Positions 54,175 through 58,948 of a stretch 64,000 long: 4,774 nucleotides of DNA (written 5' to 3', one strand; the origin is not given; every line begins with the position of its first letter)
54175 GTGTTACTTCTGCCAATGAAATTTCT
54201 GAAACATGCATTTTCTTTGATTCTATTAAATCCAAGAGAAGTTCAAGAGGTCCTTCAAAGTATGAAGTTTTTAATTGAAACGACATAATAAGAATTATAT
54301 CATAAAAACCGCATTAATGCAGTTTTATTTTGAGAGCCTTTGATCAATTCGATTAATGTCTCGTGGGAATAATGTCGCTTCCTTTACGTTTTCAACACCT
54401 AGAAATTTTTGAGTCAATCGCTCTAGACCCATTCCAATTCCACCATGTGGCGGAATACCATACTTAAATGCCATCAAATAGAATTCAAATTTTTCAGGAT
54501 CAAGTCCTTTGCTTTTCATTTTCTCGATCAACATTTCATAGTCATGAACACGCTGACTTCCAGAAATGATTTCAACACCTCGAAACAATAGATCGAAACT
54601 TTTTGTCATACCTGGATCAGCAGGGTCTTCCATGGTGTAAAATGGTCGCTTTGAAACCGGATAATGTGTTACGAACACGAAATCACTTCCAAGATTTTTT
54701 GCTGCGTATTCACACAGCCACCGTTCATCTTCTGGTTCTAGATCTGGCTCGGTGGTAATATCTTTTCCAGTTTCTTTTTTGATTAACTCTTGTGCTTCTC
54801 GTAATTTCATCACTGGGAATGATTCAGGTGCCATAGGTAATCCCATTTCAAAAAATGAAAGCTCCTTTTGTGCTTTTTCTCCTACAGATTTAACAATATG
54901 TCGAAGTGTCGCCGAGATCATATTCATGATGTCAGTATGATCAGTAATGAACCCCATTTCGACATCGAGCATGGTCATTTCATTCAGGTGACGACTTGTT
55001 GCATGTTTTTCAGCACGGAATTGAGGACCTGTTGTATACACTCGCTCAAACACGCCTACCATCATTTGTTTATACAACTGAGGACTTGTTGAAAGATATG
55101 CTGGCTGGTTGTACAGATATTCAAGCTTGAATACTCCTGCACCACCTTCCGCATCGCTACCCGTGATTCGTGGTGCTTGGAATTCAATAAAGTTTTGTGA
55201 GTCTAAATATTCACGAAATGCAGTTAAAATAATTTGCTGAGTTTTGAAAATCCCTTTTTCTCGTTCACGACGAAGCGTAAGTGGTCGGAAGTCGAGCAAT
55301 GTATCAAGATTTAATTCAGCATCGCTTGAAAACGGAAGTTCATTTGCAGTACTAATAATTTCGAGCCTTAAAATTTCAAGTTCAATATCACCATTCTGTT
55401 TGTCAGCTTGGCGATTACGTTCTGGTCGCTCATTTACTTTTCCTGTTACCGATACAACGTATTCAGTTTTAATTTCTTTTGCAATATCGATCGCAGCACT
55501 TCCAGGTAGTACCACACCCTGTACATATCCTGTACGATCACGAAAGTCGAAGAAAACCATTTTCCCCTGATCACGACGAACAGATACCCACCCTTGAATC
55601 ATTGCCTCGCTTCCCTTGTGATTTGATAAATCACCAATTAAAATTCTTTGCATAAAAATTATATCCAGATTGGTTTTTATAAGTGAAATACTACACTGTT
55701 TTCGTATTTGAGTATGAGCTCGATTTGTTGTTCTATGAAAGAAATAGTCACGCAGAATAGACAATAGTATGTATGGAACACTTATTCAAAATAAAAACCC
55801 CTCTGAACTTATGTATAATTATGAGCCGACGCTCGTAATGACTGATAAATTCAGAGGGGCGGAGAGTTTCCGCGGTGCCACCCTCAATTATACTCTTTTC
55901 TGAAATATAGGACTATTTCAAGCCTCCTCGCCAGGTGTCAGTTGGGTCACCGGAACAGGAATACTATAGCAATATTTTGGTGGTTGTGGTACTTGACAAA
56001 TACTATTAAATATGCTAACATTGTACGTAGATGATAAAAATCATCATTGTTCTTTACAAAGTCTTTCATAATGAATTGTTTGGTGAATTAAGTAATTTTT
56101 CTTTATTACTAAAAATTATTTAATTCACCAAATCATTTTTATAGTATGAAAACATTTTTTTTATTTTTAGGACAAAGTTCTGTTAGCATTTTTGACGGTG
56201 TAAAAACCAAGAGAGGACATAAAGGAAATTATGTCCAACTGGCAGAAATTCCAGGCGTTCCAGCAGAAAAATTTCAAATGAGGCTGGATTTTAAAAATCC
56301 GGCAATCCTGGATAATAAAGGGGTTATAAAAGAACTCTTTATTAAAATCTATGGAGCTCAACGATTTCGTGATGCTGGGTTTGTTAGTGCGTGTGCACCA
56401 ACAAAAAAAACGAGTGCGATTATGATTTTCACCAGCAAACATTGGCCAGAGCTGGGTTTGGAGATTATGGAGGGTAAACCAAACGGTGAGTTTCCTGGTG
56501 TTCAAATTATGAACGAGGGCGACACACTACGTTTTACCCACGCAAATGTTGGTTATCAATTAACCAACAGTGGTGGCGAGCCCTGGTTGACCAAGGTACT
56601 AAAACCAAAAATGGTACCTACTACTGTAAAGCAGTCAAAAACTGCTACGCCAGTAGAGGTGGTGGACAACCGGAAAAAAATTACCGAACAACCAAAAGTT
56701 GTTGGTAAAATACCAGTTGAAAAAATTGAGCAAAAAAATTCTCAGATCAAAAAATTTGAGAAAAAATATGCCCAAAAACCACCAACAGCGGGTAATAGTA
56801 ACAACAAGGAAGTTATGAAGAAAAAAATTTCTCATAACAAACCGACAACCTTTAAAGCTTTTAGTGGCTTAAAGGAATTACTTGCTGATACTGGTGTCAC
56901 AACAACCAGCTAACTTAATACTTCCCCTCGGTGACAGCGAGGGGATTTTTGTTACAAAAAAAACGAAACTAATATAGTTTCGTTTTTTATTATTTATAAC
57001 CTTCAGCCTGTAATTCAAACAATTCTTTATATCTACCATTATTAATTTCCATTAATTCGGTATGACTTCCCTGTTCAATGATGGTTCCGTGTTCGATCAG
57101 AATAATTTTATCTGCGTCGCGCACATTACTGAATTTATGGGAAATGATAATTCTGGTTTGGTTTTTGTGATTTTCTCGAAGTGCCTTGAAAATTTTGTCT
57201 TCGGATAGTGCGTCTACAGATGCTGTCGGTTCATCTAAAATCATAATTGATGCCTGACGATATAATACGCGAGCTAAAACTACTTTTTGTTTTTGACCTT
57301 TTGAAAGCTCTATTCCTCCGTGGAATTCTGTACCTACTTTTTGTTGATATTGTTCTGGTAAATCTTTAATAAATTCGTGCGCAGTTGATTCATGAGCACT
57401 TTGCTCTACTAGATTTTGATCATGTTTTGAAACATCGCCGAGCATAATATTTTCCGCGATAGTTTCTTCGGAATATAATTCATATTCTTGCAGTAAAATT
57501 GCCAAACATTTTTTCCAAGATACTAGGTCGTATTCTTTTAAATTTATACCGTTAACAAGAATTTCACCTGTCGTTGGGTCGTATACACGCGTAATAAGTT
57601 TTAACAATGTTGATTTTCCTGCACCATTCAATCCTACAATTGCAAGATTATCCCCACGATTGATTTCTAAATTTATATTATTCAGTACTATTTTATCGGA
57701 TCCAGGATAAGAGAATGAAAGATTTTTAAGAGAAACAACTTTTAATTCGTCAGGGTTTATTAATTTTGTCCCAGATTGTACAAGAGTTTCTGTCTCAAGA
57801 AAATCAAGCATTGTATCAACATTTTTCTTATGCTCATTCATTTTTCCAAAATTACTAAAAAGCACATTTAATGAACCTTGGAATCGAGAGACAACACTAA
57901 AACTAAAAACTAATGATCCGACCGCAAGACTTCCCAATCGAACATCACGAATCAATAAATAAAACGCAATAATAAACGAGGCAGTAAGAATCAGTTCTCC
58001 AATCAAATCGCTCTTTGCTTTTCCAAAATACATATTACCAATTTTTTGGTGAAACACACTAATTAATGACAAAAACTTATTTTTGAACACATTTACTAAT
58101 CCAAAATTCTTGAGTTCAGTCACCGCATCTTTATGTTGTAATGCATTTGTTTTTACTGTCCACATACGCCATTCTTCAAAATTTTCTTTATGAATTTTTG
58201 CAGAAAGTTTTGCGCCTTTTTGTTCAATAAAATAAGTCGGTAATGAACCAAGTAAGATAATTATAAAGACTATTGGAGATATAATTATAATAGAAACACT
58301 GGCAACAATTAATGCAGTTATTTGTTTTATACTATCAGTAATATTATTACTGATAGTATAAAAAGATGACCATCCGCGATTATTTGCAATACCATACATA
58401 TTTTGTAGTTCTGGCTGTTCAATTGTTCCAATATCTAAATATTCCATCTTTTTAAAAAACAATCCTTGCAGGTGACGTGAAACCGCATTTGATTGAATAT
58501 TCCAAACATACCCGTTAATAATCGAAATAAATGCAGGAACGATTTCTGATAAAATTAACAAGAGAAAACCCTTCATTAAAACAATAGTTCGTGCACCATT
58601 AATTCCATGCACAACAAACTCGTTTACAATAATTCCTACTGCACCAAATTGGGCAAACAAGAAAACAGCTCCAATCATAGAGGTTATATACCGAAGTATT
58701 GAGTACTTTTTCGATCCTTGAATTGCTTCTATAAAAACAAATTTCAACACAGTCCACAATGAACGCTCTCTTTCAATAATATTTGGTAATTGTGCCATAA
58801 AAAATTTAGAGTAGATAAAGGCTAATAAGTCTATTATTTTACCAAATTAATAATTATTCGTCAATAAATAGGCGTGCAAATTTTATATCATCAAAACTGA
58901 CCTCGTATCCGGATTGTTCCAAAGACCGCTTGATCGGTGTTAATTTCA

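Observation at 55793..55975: T-box riboswitch controlling aspS, with a reduced Stem I and an ambiguous Asp/Asn specifier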

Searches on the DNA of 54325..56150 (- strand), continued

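Call 59: search_with_rna_model(model_id=R1, sources=[L001, L002, L003, L004, L005, L006, L007, L008, L009, L010, L011, L012, L013, L014, L015, L016, L017, L018, L019, L020, L021, L022, L023, L024, L025, L026, L027, L028, L029, L030, L031, L032, L033, L034, L035, L036, L037, L038, L039, L040, L041, L042, L043, L044, L045, L046, L047, L048, L049, L050, L051, L052, L053, L054, L055, L056, L057, L058, L059, L060, L061, L062, L063, L064, L065, L066, L067, L068, L069, L070, L071, L072, L073, L074, L075, L076, L077, L078, L079, L080], max_evalue=0.1)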
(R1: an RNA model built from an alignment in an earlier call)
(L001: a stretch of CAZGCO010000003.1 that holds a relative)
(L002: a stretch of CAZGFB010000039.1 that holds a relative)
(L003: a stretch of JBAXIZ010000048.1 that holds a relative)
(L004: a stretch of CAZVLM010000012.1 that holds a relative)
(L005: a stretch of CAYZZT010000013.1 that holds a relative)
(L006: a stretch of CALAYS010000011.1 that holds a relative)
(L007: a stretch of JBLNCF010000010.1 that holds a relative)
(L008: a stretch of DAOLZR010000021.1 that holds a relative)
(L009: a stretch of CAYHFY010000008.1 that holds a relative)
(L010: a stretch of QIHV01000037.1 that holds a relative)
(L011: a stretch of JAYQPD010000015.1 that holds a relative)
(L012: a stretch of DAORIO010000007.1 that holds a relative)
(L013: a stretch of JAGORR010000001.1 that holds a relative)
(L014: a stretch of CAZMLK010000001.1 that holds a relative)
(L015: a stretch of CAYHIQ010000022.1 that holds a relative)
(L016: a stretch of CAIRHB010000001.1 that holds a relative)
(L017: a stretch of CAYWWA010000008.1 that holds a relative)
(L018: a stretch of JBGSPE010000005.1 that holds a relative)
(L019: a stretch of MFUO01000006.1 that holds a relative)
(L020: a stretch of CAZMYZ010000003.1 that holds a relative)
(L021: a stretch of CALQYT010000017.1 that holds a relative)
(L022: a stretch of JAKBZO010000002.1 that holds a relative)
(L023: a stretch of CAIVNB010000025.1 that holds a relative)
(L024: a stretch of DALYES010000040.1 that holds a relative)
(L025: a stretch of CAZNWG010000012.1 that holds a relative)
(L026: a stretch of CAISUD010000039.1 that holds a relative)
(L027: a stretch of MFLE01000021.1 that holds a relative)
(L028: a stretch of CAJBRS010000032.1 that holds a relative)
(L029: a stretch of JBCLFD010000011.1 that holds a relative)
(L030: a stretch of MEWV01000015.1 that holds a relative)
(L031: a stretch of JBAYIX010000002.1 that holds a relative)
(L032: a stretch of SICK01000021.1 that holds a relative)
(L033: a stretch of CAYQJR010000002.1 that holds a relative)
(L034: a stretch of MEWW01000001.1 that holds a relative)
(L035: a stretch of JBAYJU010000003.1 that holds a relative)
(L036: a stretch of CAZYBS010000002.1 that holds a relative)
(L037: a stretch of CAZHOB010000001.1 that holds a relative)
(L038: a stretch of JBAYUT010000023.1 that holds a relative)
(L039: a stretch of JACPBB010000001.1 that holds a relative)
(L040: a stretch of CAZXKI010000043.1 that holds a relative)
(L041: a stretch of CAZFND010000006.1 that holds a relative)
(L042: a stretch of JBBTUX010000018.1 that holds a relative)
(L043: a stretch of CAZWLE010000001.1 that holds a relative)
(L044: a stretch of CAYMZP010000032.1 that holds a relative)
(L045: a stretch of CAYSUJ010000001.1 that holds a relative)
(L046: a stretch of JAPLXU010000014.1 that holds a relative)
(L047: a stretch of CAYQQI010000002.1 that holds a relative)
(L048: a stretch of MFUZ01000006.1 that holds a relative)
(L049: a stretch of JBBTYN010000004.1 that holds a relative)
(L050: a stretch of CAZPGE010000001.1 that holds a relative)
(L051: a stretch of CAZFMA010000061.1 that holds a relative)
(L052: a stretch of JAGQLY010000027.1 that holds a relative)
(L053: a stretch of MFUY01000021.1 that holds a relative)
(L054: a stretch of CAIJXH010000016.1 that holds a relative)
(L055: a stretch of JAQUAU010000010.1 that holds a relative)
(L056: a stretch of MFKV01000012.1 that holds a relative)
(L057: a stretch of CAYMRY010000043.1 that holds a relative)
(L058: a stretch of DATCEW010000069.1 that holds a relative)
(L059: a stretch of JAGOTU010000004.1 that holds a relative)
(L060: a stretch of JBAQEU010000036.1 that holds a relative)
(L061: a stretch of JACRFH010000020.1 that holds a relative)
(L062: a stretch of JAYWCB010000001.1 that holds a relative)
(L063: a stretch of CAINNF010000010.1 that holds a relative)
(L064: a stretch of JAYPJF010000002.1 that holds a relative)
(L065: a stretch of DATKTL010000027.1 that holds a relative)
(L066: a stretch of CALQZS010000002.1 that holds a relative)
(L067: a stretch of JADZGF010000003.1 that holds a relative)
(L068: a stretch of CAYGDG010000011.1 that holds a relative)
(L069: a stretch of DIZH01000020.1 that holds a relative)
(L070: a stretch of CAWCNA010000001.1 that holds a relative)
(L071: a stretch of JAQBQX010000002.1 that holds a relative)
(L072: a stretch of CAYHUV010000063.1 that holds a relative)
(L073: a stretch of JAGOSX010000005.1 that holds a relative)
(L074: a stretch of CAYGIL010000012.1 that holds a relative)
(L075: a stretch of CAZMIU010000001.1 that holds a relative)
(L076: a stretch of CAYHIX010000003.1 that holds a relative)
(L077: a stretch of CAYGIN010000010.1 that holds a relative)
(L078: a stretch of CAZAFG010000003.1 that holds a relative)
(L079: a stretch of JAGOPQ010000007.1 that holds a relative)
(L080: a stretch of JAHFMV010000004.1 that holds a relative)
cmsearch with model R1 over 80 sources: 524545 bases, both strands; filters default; matches with E-value up to 0.1: 14.
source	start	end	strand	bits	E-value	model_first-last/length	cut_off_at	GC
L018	2838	2941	+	68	3.1e-14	1-95/95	no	0.53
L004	2787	2923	+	62.4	7.1e-13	1-95/95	no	0.56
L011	2868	2944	+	43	4.3e-08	1-95/95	no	0.47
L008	2403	2514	+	39.5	3.2e-07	1-95/95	no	0.56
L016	1037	1102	+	35.1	3.7e-06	1-95/95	no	0.53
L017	921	994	+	34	7e-06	1-95/95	no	0.47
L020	2768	2853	+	32.8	1.4e-05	1-95/95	no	0.63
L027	1313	1385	+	31.8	2.5e-05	1-95/95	no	0.59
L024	2842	2938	+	26.8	0.00043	1-95/95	no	0.51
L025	2782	2847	+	24.6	0.0015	1-95/95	no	0.55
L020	2862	2934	+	21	0.011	54-95/95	no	0.53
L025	2874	2939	+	21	0.011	54-95/95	no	0.59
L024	2756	2814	+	20.8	0.013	1-95/95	no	0.58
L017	847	901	+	18.2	0.055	1-95/95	no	0.42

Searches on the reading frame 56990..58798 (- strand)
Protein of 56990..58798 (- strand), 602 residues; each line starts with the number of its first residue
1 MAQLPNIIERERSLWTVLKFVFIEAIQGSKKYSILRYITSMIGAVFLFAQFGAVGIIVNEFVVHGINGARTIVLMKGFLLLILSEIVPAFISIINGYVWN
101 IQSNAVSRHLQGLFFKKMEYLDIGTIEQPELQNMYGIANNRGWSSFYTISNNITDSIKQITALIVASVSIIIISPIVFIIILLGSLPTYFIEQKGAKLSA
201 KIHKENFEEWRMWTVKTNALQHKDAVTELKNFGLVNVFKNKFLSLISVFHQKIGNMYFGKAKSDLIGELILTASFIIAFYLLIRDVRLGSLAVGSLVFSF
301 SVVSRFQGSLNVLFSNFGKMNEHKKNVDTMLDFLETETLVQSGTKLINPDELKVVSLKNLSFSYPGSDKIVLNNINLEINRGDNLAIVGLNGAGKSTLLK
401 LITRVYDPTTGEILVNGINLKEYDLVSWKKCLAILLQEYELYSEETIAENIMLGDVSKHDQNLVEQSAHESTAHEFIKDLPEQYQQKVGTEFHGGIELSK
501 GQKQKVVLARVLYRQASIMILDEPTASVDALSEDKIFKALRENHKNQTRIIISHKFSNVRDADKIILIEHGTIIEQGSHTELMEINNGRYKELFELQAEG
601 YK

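Call 10: search_protein_families(library=pfam, proteins=[window:56990-58798:-])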
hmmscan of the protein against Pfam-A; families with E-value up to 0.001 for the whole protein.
window:56990-58798:- (602 aa): 4 families
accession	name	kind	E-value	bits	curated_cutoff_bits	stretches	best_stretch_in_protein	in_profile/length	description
PF00005.33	ABC_tran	-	4.3e-34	118.5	25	1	372-526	1-137/137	ABC transporter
PF02463.25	SMC_N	-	7.4e-07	29.3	40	1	386-569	28-212/220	RecF/RecN/SMC N terminal domain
PF13304.12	AAA_21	-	9.7e-07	29.6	27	0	386-403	3-20/304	AAA domain, putative AbiEii toxin, Type IV TA system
PF00664.28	ABC_membrane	-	0.00056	20.1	28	1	38-309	6-273/274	ABC transporter transmembrane region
